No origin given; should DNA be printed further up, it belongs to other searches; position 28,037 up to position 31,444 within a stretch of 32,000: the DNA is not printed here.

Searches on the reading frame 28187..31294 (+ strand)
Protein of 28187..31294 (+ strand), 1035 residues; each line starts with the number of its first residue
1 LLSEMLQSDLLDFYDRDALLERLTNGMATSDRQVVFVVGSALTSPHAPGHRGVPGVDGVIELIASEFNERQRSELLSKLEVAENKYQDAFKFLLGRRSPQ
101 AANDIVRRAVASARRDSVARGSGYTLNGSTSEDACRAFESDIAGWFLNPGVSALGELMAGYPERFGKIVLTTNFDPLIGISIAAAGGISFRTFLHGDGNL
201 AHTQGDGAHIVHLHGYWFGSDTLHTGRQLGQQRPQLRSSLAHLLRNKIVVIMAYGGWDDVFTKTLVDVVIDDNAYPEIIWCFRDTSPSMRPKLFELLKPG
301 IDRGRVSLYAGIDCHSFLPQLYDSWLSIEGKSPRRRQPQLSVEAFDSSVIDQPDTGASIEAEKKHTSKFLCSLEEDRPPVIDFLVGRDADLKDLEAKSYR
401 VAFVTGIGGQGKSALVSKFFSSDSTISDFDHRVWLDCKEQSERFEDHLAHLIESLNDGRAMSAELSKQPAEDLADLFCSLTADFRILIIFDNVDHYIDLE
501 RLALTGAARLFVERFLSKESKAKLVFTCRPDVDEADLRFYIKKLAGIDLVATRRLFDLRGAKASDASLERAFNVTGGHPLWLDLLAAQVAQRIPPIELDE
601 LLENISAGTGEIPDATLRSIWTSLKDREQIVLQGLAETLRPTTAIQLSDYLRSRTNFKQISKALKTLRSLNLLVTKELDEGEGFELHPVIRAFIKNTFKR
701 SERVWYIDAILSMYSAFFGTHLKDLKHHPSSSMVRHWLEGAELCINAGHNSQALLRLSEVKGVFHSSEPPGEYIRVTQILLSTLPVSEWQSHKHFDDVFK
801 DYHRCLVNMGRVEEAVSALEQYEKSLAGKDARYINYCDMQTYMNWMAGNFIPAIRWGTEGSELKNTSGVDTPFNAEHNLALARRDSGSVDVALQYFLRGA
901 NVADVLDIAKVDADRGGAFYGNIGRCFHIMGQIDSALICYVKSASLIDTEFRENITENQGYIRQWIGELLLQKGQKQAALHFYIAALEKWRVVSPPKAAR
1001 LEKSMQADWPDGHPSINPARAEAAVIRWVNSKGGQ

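Call 7: search_protein_families(library=pfam, proteins=[window:28187-31294:+], max_evalue=0.01)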
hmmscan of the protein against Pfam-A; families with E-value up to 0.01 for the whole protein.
window:28187-31294:+ (1035 aa): 12 families
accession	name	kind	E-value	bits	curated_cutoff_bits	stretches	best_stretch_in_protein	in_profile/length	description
PF00931.28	NB-ARC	-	1.9e-07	31.1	23.5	1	396-505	15-121/248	NB-ARC domain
PF13289.12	SIR2_2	-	3e-07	31.1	24.5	1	168-294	2-133/141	SIR2-like domain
PF13191.12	AAA_16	-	1.1e-05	26.5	32.6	1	384-498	2-146/167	AAA ATPase domain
PF13181.12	TPR_8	-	1.4e-05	25.4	25.7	0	919-946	3-30/34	Tetratricopeptide repeat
PF00515.34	TPR_1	-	7.7e-05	22.8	27.8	0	920-943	4-27/34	Tetratricopeptide repeat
PF13424.12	TPR_12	-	0.00018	22.1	30.1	0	874-943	4-71/77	Tetratricopeptide repeat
PF07719.23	TPR_2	-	0.00022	21.6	27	0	919-946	3-30/34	Tetratricopeptide repeat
PF01637.24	ATPase_2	-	0.0022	18.3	33.2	0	392-513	9-141/225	ATPase domain predominantly from Archaea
PF07106.19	TBPIP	-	0.0032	17.8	22.8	1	626-677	1-52/62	TBPIP/Hop2 winged helix domain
PF13401.12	AAA_22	-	0.0043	17.8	27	0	400-533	6-127/130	AAA domain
PF05729.18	NACHT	-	0.0065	16.7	26.7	0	400-534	1-134/167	NACHT domain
PF14559.12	TPR_19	-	0.0083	16.9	25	0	790-832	19-60/68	Tetratricopeptide repeat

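Call 9: search_protein_families(library=padloc, proteins=[window:28187-31294:+], max_evalue=0.01)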
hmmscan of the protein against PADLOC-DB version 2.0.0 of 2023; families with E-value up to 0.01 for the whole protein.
window:28187-31294:+ (1035 aa): 4 families
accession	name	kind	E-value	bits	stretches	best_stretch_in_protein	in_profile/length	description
PDLC02419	Aga_SIR2-PNTD1-PNTD2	-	1.8e-10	38.2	1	152-307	109-264/558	Class I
PDLC02420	Aga_SIR2-PNTD1-PNTD2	-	5.5e-10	36.1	1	167-323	133-291/1010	Class I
PDLC02401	Aga_SIR2-PNTD1-PNTD2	-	2e-09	34.8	1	151-298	81-228/524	Class I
PDLC02384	pAgo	-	2.6e-07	27.2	1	167-309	137-277/1030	-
